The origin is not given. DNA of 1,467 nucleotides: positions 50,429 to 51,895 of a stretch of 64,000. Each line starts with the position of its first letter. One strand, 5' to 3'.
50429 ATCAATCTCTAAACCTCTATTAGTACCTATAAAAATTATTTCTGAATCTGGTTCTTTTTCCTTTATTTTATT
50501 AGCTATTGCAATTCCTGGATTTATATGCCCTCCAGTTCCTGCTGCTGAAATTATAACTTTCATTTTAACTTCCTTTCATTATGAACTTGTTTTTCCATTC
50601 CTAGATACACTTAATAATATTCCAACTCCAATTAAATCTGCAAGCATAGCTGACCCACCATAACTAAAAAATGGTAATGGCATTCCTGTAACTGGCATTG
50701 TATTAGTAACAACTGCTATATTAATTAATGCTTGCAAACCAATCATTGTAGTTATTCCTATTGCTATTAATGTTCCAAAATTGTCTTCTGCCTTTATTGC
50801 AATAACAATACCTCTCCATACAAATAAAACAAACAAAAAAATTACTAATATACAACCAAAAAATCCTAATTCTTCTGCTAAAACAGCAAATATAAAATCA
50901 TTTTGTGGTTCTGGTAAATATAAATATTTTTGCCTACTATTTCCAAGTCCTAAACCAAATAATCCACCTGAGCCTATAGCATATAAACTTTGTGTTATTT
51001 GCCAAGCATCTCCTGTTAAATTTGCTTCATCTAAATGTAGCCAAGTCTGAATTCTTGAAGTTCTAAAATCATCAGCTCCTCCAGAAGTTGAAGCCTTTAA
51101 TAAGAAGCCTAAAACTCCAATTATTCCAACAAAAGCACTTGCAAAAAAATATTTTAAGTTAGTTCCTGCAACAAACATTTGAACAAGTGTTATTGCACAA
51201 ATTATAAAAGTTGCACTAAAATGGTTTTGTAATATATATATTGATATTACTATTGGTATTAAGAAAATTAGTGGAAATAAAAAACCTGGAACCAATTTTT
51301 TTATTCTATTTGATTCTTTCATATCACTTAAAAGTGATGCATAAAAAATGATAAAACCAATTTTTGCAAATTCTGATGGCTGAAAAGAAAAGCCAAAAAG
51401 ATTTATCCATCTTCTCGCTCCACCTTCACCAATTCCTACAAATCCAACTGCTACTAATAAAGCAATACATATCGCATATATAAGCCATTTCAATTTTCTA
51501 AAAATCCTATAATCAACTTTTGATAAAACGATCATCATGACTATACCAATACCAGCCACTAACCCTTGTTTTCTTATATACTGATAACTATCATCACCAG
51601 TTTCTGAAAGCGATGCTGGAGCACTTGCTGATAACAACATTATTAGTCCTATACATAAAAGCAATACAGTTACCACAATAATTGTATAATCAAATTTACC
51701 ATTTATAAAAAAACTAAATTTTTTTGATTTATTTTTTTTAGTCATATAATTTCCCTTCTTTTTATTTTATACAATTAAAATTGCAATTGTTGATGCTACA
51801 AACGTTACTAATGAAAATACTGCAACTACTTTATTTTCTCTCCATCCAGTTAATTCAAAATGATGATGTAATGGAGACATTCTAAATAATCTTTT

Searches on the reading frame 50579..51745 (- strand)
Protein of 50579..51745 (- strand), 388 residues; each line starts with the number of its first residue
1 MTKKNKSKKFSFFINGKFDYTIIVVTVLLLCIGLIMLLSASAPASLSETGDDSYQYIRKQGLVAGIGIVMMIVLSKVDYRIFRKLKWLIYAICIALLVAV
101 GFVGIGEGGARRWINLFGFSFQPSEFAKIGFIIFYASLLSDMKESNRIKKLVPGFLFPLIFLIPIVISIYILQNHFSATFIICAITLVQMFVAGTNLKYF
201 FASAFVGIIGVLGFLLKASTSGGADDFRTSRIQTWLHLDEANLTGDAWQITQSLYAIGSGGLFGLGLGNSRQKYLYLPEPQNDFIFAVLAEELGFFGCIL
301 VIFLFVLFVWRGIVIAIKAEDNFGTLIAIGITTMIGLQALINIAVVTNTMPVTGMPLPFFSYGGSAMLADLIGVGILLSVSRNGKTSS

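Call 15: find_encoding_contigs(protein=window:50579-51745:-, flank=10000, max_places=1)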
Protein window:50579-51745:- (388 aa): 24 contigs read that carry it; 1 place shown.
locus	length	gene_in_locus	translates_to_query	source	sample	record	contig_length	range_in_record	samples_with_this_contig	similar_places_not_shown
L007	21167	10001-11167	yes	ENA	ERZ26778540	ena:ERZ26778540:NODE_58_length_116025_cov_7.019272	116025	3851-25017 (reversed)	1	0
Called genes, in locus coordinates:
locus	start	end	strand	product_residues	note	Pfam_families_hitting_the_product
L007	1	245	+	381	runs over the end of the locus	-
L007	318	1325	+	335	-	PF00753:Lactamase_B, PF23023:Anti-Pycsar_Apyc1 (weak), PF12706:Lactamase_B_2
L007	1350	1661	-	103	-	PF11213:DUF3006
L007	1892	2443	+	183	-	PF00578:AhpC-TSA (weak)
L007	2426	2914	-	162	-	-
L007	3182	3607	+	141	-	PF02381:MraZ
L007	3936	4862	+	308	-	PF01795:Methyltransf_5, PF13847:Methyltransf_31 (faint)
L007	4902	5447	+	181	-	PF04977:DivIC (weak)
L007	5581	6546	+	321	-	PF03717:PBP_dimer, PF21922:PBP_dimer_2 (faint)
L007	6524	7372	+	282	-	PF00905:Transpeptidase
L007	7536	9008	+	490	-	PF01225:Mur_ligase, PF08245:Mur_ligase_M, PF02875:Mur_ligase_C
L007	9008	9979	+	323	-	PF00953:Glycos_transf_4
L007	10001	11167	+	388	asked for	PF01098:FTSW_RODA_SPOVE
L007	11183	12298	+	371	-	PF03033:Glyco_transf_28, PF04101:Glyco_tran_28_C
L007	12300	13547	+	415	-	-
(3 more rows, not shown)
